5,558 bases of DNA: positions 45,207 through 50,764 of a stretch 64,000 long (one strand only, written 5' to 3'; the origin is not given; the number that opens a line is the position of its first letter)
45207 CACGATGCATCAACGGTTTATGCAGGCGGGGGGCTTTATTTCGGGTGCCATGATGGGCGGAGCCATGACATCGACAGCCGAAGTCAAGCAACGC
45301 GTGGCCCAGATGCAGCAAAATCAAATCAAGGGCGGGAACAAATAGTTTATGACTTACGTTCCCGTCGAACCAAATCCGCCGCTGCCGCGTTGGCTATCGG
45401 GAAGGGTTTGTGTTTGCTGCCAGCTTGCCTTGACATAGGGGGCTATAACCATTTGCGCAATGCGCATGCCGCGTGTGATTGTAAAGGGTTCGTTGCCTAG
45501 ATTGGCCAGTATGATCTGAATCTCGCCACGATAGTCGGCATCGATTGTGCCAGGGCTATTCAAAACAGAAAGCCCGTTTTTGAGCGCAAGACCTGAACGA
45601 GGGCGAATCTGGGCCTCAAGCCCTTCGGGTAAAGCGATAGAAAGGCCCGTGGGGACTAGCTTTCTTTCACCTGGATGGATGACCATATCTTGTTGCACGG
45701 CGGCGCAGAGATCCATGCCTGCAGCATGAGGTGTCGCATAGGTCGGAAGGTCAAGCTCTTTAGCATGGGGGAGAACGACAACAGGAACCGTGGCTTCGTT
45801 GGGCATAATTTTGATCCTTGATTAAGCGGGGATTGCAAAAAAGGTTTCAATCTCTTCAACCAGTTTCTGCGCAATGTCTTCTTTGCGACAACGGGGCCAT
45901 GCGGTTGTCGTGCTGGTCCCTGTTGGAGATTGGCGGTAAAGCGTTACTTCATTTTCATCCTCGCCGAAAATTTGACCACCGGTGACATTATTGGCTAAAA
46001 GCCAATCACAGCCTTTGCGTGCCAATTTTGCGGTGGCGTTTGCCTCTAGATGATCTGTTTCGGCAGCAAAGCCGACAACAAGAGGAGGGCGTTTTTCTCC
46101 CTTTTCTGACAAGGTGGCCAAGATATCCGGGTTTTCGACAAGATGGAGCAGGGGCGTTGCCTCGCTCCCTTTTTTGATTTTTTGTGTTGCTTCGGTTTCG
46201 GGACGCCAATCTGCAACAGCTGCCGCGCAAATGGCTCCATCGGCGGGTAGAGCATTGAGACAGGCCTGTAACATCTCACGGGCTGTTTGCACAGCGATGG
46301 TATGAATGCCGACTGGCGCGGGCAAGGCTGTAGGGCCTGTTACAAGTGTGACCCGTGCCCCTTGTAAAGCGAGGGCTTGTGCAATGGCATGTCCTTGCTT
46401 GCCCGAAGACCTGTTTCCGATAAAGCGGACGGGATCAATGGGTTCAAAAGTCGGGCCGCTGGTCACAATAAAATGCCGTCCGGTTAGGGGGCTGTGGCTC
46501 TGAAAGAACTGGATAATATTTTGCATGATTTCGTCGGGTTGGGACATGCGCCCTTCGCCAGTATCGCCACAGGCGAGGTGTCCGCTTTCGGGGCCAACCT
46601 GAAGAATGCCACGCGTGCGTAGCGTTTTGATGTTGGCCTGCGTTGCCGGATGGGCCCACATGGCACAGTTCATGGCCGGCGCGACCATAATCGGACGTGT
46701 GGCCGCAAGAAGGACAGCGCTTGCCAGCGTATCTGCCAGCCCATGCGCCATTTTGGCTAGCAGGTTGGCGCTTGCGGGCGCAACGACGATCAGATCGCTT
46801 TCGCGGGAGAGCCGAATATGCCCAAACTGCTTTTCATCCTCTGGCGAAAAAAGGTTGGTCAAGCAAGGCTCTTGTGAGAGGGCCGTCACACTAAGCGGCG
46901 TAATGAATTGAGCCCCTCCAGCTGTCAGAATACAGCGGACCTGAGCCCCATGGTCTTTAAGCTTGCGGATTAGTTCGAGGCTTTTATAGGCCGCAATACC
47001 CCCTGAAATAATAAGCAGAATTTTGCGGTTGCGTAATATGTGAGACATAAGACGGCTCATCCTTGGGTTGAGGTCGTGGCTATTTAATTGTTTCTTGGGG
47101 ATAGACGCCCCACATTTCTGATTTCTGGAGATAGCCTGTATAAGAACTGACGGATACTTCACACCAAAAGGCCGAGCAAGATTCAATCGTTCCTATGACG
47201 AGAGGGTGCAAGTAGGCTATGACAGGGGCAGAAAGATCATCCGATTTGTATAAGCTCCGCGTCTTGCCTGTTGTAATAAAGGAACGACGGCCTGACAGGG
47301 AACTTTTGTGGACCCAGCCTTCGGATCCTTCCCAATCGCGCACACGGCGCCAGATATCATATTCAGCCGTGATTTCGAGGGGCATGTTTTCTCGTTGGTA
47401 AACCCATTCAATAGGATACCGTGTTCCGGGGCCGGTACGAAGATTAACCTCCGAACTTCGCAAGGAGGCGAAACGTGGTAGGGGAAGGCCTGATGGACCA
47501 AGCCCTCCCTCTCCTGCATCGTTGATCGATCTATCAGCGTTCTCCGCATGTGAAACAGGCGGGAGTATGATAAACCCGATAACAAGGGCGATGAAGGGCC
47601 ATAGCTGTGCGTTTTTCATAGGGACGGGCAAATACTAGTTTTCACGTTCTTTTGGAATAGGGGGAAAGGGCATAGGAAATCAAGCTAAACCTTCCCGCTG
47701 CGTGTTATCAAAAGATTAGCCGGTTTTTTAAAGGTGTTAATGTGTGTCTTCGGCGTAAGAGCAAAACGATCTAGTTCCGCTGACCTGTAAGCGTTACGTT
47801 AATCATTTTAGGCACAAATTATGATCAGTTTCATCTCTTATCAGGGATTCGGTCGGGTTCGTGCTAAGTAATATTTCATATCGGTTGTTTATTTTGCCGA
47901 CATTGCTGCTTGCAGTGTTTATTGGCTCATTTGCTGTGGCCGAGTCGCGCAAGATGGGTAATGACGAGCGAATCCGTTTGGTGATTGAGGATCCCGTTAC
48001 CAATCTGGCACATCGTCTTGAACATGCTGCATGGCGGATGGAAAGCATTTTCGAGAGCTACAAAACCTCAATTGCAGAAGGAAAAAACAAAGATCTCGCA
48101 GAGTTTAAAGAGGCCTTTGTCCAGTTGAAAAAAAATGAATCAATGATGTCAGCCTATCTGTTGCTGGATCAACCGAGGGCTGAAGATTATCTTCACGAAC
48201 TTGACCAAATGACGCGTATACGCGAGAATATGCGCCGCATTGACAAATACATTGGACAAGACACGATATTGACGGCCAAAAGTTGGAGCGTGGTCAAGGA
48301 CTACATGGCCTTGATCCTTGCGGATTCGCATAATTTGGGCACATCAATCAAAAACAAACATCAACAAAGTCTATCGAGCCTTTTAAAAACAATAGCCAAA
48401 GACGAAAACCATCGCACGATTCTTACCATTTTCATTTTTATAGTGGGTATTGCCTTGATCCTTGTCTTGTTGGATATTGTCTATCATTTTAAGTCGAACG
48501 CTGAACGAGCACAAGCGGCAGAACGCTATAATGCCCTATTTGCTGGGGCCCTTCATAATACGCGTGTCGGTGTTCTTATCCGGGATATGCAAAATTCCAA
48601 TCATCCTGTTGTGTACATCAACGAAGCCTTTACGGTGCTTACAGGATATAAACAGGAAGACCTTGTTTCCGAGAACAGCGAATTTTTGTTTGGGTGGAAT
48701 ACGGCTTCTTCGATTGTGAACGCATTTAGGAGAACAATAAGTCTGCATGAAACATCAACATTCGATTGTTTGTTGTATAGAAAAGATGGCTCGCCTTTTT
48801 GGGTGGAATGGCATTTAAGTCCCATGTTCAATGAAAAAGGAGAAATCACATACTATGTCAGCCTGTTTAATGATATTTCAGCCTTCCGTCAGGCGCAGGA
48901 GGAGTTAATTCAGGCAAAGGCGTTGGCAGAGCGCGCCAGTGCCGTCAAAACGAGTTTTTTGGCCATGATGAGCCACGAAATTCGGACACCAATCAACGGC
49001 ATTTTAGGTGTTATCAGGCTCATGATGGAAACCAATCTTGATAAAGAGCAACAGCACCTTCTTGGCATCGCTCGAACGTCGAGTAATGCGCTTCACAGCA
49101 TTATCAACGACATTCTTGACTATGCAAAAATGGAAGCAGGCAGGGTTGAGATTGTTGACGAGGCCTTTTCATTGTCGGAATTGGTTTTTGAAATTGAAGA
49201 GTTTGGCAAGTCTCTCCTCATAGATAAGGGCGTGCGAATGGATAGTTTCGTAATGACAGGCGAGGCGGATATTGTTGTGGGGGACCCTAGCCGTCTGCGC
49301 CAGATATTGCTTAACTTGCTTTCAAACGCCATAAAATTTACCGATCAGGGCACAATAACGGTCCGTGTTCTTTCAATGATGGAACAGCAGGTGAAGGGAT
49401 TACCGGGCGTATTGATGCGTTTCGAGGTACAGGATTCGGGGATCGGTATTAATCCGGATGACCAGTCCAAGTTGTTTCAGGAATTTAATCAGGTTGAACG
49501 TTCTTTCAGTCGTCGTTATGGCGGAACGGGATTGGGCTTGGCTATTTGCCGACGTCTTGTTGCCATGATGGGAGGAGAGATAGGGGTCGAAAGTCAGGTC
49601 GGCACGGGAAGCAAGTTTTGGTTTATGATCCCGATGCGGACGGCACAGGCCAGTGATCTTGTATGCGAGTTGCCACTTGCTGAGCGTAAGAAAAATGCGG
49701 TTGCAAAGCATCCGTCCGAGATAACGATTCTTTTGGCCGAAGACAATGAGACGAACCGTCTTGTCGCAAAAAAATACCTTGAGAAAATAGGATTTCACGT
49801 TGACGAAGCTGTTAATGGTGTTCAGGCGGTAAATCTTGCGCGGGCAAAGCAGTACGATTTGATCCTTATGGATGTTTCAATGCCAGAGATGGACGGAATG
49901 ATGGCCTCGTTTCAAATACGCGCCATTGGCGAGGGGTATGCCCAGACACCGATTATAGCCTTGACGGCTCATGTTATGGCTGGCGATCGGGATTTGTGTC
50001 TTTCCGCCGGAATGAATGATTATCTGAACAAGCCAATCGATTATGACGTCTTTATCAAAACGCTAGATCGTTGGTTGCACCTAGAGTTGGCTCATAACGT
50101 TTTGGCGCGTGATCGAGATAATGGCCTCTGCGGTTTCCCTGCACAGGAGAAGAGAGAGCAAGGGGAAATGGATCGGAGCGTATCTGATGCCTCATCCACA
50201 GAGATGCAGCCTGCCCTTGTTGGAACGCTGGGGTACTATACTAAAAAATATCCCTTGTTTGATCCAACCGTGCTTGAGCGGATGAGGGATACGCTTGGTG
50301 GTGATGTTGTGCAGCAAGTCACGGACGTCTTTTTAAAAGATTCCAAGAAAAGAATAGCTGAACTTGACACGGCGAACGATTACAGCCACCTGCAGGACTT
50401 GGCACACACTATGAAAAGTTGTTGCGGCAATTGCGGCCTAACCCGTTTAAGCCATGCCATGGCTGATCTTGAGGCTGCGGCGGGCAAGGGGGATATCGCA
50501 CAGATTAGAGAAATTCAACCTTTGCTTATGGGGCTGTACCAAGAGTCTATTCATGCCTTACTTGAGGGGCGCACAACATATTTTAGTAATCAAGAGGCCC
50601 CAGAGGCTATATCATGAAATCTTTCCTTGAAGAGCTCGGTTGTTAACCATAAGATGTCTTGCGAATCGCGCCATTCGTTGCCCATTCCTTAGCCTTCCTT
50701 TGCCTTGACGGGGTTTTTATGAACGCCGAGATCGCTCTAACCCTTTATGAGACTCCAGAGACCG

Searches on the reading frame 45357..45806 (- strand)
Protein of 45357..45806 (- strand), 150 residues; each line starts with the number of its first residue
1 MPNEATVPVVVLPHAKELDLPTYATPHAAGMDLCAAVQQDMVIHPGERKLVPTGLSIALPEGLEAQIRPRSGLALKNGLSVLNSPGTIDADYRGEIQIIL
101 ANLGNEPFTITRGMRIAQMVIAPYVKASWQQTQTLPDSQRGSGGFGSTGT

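Call 11: search_protein_families(library=ncbifam, proteins=[window:45357-45806:-], max_evalue=0.00001)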
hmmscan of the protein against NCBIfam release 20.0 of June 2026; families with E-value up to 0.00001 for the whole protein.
window:45357-45806:- (150 aa): 4 families
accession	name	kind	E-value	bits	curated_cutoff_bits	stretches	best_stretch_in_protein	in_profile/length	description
NF001862.0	PRK00601.1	equivalog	3.1e-63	211.9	103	1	6-150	5-149/150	dUTP diphosphatase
TIGR00576.1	dut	superfamily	1.2e-54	183.9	102.55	1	11-149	4-142/143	dUTP diphosphatase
NF010561.0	PRK13956.1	equivalog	6.5e-18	65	223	1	17-149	16-146/147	dUTP diphosphatase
TIGR02274.1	dCTP_deam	equivalog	1.1e-13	51.2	92.8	1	38-124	69-154/180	dCTP deaminase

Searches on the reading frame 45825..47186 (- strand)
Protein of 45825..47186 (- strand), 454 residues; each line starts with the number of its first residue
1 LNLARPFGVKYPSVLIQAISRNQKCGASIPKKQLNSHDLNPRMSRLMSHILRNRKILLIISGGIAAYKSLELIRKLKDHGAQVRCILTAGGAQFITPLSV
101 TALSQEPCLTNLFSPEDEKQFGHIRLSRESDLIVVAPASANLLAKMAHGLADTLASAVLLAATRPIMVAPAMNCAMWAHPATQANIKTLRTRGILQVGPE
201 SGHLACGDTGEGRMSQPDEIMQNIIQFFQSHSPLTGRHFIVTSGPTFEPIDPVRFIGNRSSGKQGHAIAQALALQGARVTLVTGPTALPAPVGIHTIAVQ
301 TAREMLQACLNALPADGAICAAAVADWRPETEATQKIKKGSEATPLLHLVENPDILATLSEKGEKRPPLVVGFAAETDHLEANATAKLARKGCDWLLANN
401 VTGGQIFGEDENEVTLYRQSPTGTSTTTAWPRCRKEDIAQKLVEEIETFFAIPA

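Call 11: search_protein_families(library=ncbifam, proteins=[window:45825-47186:-], max_evalue=0.00001)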
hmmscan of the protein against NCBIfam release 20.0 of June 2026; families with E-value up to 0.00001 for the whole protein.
window:45825-47186:- (454 aa): 5 families
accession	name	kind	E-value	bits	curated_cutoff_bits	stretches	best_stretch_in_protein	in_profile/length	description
TIGR00521.1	coaBC_dfp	equivalog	5.1e-127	424.1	219.7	1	51-446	1-391/392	bifunctional phosphopantothenoylcysteine decarboxylase/phosphopantothenate--cysteine ligase CoaBC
TIGR02113.1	coaC_strep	equivalog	1.3e-46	158.6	261.4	1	55-225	2-174/177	phosphopantothenoylcysteine decarboxylase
NF005231.0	PRK06732.1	equivalog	2.2e-14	53.8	265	1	239-347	3-115/229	phosphopantothenate--cysteine ligase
TIGR02114.1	coaB_strep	equivalog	8.2e-13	48.6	217.2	1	239-339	3-106/228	phosphopantothenate--cysteine ligase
NF007199.0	PRK09620.1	equivalog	9.7e-06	25.1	248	0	235-383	2-161/229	hypothetical protein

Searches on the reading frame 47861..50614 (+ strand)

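Call 11: search_protein_families(library=ncbifam, proteins=[window:47861-50614:+], max_evalue=0.00001)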
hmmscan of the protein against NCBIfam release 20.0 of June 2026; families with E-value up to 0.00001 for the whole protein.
window:47861-50614:+ (918 aa): 137 families (the best 25 are shown)
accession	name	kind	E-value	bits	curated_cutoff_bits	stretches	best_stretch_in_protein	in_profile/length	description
TIGR02956.1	TMAO_torS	equivalog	6.9e-120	401.8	676.5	1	351-899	452-963/967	TMAO reductase system sensor histidine kinase/response regulator TorS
NF008318.0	PRK11107.1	equivalog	1.7e-110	370.6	890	2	348-597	278-523/920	two-component sensor histidine kinase BarA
NF008302.0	PRK11091.1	equivalog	5.5e-104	348.9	838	1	245-868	172-737/779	aerobic respiration two-component sensor histidine kinase ArcB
NF041947.1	LuxQ_Vibrio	equivalog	8.5e-100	334.9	1200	1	316-735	426-835/843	quorum-sensing autoinducer 2 sensor kinase/phosphatase LuxQ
NF011874.0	PRK15347.1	equivalog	1.2e-92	311.4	852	2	347-598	382-620/921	two component system sensor kinase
NF038297.2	hybrid_HK_HrmK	equivalog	3.4e-87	293.5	725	1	336-733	208-602/607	hybrid histidine kinase/response regulator HrmK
NF008099.0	PRK10841.1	equivalog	7.8e-84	282.1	920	2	336-598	443-696/949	two-component system sensor histidine kinase RcsC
NF045901.1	HisKinLetSLeg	equivalog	1.3e-79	268.3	1650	2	348-592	278-518/906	two-component system sensor histidine kinase LetS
NF008543.0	PRK11466.1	equivalog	4.5e-68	230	982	1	349-743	430-802/914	TMAO reductase system sensor histidine kinase/response regulator TorS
NF007420.1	PRK09959.1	equivalog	1.5e-65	221.4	1995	1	327-740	676-1074/1197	acid-sensing system histidine kinase EvgS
NF047874.1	MASE3_PAS_HK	subfamily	8.4e-54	183.4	560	1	219-599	259-632/655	MASE3 domain-containing sensor histidine kinase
NF052574.1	HisKinEspCMyxo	equivalog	2.8e-53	181.2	1200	1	178-737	243-781/785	serine histidine kinase EspC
NF046044.1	PnpS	equivalog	7.9e-53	179.8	400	1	216-591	46-390/390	two-component system histidine kinase PnpS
NF010076.0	PRK13557.1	subfamily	2.8e-50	171.3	631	1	214-687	19-484/540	histidine kinase famiy protein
NF041832.1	near_NosP_CTERM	subfamily_domain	3.5e-46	157.9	400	1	357-726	1-357/370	NahK/ErcS family hybrid sensor histidine kinase/response regulator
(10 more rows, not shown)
